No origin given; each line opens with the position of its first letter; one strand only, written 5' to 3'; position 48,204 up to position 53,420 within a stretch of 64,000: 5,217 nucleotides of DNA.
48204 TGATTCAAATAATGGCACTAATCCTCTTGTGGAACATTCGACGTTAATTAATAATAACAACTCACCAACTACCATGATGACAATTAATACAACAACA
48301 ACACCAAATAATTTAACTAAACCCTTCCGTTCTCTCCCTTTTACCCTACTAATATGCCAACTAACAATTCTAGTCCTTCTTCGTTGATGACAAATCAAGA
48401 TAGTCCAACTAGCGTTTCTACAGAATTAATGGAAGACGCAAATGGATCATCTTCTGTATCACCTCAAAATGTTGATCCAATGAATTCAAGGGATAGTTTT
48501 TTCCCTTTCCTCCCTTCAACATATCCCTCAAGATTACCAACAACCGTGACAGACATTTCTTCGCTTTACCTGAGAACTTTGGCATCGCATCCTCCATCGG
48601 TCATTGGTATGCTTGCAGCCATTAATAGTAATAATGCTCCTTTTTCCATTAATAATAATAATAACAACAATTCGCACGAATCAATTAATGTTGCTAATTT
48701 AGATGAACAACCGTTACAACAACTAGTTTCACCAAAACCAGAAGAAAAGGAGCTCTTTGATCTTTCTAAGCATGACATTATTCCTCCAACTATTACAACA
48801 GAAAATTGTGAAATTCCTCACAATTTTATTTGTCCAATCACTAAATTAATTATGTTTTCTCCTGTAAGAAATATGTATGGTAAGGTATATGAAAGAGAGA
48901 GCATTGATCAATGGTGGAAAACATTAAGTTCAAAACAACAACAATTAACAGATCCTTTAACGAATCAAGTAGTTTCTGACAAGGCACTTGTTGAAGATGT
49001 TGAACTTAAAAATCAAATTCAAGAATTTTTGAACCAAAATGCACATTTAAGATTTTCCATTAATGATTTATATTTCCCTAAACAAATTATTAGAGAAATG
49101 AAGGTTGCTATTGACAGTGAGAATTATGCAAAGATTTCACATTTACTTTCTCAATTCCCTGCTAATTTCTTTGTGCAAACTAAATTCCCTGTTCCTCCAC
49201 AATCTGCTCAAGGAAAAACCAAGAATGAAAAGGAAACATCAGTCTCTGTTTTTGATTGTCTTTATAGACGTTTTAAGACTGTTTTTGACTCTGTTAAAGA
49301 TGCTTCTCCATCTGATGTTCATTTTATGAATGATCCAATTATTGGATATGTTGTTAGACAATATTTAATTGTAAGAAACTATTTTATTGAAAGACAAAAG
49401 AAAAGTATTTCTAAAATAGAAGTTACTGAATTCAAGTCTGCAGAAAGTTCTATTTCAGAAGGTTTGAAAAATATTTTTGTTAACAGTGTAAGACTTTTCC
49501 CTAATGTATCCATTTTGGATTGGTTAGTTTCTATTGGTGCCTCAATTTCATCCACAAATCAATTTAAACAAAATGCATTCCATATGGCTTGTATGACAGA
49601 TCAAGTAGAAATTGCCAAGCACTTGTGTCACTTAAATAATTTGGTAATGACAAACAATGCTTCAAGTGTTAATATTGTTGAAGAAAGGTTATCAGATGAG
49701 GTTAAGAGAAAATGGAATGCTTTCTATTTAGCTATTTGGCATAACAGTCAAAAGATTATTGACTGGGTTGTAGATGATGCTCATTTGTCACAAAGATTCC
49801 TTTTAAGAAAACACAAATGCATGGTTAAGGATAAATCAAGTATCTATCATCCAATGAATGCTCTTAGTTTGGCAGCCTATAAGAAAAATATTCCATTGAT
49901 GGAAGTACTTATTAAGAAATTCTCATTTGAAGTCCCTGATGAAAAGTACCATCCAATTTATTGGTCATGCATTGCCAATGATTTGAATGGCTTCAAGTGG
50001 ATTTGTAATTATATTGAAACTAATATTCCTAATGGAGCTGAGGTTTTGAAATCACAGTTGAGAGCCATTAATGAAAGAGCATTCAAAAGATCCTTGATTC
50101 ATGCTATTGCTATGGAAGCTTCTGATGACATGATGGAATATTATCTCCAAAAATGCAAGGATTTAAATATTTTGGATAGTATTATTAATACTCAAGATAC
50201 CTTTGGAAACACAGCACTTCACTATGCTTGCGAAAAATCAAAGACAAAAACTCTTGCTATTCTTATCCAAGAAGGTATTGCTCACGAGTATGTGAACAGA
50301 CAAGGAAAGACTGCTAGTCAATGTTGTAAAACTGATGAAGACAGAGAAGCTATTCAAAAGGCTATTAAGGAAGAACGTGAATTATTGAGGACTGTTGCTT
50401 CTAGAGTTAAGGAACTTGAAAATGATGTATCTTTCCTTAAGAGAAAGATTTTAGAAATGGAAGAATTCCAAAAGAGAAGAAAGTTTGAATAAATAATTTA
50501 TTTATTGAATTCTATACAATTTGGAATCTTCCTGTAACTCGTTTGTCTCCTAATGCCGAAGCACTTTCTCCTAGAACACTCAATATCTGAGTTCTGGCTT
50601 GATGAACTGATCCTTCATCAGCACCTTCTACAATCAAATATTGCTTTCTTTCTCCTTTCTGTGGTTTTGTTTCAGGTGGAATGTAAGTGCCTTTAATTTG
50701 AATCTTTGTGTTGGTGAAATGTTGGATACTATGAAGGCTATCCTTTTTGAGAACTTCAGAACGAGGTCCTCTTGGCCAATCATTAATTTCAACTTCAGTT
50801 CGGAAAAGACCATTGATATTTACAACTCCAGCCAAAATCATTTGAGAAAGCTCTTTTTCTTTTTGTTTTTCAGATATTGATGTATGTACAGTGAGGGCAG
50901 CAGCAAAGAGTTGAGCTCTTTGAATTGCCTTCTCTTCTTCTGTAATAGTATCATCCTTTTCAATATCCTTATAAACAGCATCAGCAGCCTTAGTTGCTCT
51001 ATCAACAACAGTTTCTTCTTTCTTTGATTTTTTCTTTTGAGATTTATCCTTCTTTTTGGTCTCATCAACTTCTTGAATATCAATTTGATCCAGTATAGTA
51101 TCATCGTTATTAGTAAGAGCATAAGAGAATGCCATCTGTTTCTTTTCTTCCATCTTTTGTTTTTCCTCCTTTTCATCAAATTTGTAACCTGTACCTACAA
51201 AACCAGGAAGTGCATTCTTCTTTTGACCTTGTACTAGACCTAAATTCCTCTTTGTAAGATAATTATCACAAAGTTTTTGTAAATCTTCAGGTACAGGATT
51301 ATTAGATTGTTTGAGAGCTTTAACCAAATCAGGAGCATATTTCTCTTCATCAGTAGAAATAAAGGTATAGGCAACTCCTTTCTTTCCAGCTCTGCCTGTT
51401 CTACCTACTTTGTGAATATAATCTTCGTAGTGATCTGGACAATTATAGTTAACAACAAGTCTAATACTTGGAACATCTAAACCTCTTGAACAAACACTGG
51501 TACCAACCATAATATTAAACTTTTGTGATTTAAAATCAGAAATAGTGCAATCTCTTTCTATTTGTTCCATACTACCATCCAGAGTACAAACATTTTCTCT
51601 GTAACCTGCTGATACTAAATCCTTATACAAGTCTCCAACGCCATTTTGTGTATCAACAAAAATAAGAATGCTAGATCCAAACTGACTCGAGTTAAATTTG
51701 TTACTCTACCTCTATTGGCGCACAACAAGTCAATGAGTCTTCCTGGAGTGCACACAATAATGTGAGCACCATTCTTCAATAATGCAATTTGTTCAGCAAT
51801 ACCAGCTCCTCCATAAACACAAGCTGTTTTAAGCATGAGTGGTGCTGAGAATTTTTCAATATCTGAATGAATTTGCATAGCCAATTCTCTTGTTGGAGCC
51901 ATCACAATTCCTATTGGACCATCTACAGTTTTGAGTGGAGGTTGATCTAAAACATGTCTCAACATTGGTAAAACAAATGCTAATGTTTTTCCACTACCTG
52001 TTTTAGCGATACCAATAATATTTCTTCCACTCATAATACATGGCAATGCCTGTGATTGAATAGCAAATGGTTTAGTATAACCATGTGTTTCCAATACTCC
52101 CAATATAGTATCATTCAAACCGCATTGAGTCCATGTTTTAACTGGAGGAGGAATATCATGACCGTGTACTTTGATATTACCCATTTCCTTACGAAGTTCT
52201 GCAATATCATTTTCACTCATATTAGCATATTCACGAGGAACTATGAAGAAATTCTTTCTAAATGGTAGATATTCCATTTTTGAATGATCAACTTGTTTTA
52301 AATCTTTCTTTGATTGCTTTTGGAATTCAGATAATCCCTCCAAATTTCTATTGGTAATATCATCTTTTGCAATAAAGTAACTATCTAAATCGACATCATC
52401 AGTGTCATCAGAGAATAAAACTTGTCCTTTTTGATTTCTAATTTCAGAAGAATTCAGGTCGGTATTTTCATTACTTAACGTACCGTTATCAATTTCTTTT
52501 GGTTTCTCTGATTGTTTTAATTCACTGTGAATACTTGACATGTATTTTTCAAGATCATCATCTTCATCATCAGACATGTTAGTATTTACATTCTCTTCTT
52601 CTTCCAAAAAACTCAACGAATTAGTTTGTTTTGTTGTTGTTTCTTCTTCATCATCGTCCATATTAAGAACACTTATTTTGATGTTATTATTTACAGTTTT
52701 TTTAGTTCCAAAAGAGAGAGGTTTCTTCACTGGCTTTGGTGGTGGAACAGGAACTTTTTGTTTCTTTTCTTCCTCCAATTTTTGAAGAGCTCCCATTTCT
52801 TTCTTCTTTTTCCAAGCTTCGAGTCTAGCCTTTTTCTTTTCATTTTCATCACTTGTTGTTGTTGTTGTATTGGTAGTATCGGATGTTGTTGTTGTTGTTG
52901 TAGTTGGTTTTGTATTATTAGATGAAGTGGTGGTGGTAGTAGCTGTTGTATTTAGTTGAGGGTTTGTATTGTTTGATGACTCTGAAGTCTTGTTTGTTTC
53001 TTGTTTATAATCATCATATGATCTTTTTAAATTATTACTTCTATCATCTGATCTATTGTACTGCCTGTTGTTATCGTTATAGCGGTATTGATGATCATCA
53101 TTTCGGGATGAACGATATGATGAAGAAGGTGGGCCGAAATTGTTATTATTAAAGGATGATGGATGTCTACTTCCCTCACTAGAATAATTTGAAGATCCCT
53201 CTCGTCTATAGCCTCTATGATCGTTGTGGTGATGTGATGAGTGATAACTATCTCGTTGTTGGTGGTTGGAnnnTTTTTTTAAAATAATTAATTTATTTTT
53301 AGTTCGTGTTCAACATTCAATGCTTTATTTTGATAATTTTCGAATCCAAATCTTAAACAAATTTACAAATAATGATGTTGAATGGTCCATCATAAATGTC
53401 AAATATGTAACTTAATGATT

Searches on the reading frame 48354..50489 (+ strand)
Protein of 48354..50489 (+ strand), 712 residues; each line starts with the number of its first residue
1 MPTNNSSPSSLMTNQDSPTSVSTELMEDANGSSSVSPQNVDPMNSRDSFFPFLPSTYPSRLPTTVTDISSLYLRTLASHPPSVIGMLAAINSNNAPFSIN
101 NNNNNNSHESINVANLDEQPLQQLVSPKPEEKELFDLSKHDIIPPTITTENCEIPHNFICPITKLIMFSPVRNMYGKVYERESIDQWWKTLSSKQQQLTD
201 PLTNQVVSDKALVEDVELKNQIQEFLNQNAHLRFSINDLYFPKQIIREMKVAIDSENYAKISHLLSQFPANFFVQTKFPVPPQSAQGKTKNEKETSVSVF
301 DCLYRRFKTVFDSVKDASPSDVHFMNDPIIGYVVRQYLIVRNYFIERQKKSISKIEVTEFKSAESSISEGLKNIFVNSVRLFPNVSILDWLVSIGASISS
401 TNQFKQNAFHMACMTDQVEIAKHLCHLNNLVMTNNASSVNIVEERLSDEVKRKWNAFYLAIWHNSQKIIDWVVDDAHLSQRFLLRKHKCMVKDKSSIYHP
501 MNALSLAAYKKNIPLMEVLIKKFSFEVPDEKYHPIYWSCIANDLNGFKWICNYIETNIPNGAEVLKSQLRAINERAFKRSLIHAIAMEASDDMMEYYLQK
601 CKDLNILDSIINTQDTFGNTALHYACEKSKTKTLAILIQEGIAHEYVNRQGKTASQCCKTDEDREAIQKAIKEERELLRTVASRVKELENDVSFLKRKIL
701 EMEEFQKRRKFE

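Call 52: search_protein_families(library=pfam, proteins=[window:48354-50489:+], max_evalue=0.001)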
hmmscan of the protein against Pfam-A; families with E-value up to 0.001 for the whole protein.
window:48354-50489:+ (712 aa): 6 families
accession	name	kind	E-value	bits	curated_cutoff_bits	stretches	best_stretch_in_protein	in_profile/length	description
PF12796.13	Ank_2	-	1.8e-20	73.7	27.3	2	583-658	2-67/90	Ankyrin repeats (3 copies)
PF04564.21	U-box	-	1.7e-15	57.3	21.4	1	154-229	1-71/73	U-box domain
PF13637.12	Ank_4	-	4.3e-14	52.7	22.7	1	582-634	1-46/50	Ankyrin repeats (many copies)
PF13606.12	Ank_3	-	2.2e-10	40.2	22.3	0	617-640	1-24/30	Ankyrin repeat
PF00023.36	Ank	-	6.4e-10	39.2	21.1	0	618-643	2-26/33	Ankyrin repeat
PF13857.12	Ank_5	-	9.4e-09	35.9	27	0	392-429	2-38/56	Ankyrin repeats (many copies)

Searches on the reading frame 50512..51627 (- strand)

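Call 83: search_protein_families(library=pfam, proteins=[window:50512-51627:-], max_evalue=0.0001)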
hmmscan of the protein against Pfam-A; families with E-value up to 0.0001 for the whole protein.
window:50512-51627:- (371 aa): 2 families
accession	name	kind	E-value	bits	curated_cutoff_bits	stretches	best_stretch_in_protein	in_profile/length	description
PF00271.37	Helicase_C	-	3.6e-22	79.1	23.5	1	11-81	40-110/110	Helicase conserved C-terminal domain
PF23469.1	KH_12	-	1.6e-08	35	27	1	277-338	3-64/92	KH-domain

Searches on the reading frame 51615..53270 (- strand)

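Call 83: search_protein_families(library=pfam, proteins=[window:51615-53270:-], max_evalue=0.0001)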
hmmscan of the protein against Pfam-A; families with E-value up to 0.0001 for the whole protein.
window:51615-53270:- (551 aa): 1 family
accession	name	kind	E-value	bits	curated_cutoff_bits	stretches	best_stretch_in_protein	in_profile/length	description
PF00270.35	DEAD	-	7.7e-32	110.8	26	1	403-527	2-119/167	DEAD/DEAH box helicase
